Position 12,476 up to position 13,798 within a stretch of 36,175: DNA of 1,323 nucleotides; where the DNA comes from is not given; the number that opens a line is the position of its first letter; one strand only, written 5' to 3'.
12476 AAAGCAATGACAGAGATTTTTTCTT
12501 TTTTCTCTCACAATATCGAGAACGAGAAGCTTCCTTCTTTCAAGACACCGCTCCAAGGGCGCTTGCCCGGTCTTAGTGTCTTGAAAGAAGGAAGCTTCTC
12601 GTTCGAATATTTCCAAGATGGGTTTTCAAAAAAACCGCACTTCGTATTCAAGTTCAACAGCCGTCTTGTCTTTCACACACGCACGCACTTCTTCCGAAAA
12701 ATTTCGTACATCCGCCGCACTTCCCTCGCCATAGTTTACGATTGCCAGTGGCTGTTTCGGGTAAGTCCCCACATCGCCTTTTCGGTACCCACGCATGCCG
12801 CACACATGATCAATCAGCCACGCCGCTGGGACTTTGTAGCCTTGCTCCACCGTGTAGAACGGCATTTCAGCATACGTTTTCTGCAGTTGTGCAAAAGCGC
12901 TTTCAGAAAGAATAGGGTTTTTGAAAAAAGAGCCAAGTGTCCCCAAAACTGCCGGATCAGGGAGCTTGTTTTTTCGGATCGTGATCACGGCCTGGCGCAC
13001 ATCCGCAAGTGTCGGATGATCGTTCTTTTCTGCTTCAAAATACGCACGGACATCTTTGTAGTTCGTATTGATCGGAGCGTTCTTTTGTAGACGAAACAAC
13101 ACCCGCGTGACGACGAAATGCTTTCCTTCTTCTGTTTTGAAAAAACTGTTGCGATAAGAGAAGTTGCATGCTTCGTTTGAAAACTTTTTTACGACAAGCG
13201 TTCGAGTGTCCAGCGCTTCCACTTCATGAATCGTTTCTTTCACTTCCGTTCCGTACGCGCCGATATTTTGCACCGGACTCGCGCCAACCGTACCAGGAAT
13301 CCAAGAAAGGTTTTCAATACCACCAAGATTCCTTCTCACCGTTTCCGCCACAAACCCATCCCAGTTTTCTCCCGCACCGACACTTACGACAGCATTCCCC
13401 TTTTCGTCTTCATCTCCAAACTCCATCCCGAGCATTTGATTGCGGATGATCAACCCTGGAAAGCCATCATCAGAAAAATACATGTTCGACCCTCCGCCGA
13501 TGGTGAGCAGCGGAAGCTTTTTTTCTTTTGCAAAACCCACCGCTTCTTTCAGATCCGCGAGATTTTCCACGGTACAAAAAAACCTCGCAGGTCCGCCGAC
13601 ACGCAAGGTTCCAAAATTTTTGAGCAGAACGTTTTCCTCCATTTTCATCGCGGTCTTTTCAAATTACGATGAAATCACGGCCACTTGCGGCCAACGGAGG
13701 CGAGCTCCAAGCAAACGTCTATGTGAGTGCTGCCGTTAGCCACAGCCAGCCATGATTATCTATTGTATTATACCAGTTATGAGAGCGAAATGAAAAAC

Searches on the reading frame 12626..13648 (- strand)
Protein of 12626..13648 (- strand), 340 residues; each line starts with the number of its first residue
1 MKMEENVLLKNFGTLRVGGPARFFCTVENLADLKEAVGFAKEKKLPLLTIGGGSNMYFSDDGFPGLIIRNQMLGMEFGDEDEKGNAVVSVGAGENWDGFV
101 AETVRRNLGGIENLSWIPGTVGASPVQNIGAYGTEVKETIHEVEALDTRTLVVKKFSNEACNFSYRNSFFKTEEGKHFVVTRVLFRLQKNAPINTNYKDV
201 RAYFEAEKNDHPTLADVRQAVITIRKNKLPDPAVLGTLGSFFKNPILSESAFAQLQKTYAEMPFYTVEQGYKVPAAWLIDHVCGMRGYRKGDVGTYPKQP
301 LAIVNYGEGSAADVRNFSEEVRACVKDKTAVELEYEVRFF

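Call 9: search_protein_families(library=pfam, proteins=[window:12626-13648:-])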
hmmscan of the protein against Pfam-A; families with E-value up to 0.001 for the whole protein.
window:12626-13648:- (340 aa): 2 families
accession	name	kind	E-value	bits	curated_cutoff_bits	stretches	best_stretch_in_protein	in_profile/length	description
PF02873.21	MurB_C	-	3.5e-22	78.9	27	1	217-339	2-98/99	UDP-N-acetylenolpyruvoylglucosamine reductase, C-terminal domain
PF01565.28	FAD_binding_4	-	2.9e-20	72.8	26.4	1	23-148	3-131/139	FAD binding domain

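Call 14: find_encoding_contigs(protein=window:12626-13648:-, flank=10000, max_places=10)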
Protein window:12626-13648:- (340 aa): no gene with exactly this product is on record in the collection.

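Call 16: find_related_loci(query=window:12626-13648:-, collection=genome_contigs, flank=10000)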
Query window:12626-13648:- (340 aa) in genome_contigs; peptide patterns used: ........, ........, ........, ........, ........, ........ (x = any residue, [..] = any of these).
52 stretches matched a pattern, but none encodes a relative of the query by tblastn (E <= 1e-3).

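Call 17: find_homologous_proteins(query=window:12626-13648:-, max_evalue=1e-30)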
Query window:12626-13648:- (340 aa): 7987 proteins with E <= 1e-30 among 8000 candidates; the best 120 are listed.
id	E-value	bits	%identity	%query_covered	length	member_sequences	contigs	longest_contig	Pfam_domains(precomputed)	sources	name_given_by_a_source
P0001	4.3e-227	771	100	99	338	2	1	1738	PF01565.29,PF02873.22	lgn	-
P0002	1.2e-120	421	54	100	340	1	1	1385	PF01565.29,PF02873.22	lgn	-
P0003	1.3e-118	414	55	99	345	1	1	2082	PF01565.29,PF02873.22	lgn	-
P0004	1.3e-114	401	54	99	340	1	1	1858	PF01565.29,PF02873.22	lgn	-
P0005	4.2e-114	399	53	99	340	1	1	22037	PF01565.29,PF02873.22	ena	-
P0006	2.3e-112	393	53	99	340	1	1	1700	PF01565.29,PF02873.22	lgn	-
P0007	5.4e-112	392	55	100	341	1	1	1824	PF01565.29,PF02873.22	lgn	-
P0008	7.5e-112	392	54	99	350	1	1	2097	PF01565.29,PF02873.22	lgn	-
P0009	2.2e-109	384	54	99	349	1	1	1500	PF01565.29,PF02873.22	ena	-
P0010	4.2e-109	383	51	100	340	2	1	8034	PF01565.29,PF02873.22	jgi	-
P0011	9.1e-109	382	52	100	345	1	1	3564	PF01565.29,PF02873.22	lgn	-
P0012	2.2e-108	380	51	100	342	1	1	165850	PF01565.29,PF02873.22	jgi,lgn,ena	-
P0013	1.0e-107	378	50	99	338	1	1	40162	PF01565.29,PF02873.22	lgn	-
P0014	2.3e-107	377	51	99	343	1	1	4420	PF01565.29,PF02873.22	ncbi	-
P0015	3.5e-107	376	51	99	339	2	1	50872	PF01565.29,PF02873.22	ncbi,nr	ncbi:MAG: UDP-N-acetylmuramate dehydrogenase [Candidatus Pacebacteria bacterium]|nr:UDP-N-acetylmura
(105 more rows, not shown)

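Call 18: find_encoding_contigs(protein=P0001, flank=10000, max_places=10)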
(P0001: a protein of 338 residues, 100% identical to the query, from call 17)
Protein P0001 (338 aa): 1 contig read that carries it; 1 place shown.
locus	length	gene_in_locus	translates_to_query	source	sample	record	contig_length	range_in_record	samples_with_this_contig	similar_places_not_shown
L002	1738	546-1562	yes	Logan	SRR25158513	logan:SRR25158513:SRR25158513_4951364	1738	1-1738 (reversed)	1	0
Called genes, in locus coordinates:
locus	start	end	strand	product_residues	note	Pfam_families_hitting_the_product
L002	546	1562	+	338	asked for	PF01565:FAD_binding_4, PF02873:MurB_C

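Call 19: find_encoding_contigs(protein=P0005, flank=10000, max_places=5)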
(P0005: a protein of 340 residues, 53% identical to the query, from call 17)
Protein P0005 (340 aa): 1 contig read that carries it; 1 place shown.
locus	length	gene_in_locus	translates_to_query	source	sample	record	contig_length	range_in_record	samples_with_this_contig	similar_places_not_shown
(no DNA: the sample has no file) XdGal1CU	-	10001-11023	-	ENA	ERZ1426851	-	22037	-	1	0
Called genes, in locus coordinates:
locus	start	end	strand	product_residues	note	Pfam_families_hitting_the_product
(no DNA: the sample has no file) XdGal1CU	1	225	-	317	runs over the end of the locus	-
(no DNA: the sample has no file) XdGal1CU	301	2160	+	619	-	PF01531:Glyco_transf_11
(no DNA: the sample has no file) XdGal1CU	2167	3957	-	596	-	PF13439:Glyco_transf_4 (weak), PF00534:Glycos_transf_1 (weak), PF03414:Glyco_transf_6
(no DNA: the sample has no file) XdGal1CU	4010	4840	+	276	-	-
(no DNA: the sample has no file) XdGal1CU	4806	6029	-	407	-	PF00005:ABC_tran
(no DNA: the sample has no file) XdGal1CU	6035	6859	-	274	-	PF01061:ABC2_membrane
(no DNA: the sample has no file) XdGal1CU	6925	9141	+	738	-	PF04932:Wzy_C, PF13428:TPR_14 (faint), PF14561:TPR_20 (faint), PF07719:TPR_2 (faint), PF13181:TPR_8 (faint), PF14559:TPR_19 (faint)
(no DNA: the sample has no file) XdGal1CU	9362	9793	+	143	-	-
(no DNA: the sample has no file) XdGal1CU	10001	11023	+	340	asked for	PF01565:FAD_binding_4, PF02873:MurB_C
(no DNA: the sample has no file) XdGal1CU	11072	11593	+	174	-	?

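Call 34: find_encoding_contigs(protein=P0012, flank=10000, max_places=3)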
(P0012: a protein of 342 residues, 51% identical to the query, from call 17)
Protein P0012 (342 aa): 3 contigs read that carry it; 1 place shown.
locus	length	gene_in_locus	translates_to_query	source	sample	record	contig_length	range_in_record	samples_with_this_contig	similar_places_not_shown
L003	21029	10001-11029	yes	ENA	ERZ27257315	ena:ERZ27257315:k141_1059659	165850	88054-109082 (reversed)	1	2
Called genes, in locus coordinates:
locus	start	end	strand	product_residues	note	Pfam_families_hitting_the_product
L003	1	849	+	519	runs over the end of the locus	PF03102:NeuB, PF07385:Lyx_isomer (faint), PF07883:Cupin_2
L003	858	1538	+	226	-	PF00702:Hydrolase, PF13419:HAD_2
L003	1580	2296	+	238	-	PF02348:CTP_transf_3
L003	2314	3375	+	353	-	PF01408:GFO_IDH_MocA (weak), PF02254:TrkA_N (faint), PF02737:3HCDH_N (weak), PF03807:F420_oxidored (weak), PF22725:GFO_IDH_MocA_C3 (weak)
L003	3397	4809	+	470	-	PF04464:Glyphos_transf (weak)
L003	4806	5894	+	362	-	PF03102:NeuB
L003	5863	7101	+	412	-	PF02350:Epimerase_2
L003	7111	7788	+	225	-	PF02348:CTP_transf_3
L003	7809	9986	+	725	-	PF04932:Wzy_C, PF13181:TPR_8 (faint), PF21033:RMD1-3 (faint), PF00515:TPR_1 (faint), PF07719:TPR_2 (faint), PF13424:TPR_12 (faint), PF13431:TPR_17 (faint), PF14559:TPR_19, +6 more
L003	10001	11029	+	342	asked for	PF01565:FAD_binding_4, PF02873:MurB_C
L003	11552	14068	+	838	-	PF07517:SecA_DEAD, PF01043:SecA_PP_bind, PF21090:P-loop_SecA, PF07516:SecA_SW, PF02810:SEC-C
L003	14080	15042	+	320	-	PF01073:3Beta_HSD, PF01370:Epimerase, PF02719:Polysacc_synt_2, PF04321:RmlD_sub_bind, PF05368:NmrA (weak), PF16363:GDP_Man_Dehyd, PF13460:NAD_binding_10, PF02810:SEC-C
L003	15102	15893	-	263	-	PF02673:BacA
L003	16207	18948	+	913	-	PF05048:NosD, PF13229:Beta_helix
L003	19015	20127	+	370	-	PF01594:AI-2E_transport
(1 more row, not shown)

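Call 35: find_encoding_contigs(protein=P0013, flank=10000, max_places=3)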
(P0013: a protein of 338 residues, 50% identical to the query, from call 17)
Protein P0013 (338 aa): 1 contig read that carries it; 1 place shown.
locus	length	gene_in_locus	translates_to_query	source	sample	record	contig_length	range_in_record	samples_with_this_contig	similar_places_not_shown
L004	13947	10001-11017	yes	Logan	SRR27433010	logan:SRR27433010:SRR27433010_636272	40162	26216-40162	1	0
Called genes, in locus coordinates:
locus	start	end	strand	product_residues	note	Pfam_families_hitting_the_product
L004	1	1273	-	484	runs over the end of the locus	PF02310:B12-binding, PF04055:Radical_SAM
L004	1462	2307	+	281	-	-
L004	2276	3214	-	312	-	-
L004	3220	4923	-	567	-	PF05050:Methyltransf_21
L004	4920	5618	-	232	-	PF05050:Methyltransf_21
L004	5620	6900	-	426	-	PF00005:ABC_tran, PF14524:Wzt_C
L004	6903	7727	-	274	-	PF01061:ABC2_membrane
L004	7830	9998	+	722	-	PF04932:Wzy_C, PF13431:TPR_17 (faint), PF21033:RMD1-3 (faint), PF00515:TPR_1 (faint), PF07719:TPR_2 (faint), PF13181:TPR_8 (faint), PF12895:ANAPC3 (faint), PF13432:TPR_16 (weak), +7 more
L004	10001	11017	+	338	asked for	PF01565:FAD_binding_4, PF02873:MurB_C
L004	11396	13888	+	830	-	PF07517:SecA_DEAD, PF01043:SecA_PP_bind, PF21090:P-loop_SecA, PF07516:SecA_SW, PF02810:SEC-C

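Call 98: find_encoding_contigs(protein=P0003, flank=3000, max_places=3)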
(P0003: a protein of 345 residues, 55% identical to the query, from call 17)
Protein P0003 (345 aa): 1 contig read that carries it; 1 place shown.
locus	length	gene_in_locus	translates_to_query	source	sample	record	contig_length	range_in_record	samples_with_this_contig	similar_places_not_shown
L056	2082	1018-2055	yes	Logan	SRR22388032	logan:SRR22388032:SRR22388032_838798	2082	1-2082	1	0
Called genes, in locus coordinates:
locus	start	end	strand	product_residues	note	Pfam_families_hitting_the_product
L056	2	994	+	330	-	?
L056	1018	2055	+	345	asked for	PF01565:FAD_binding_4, PF02873:MurB_C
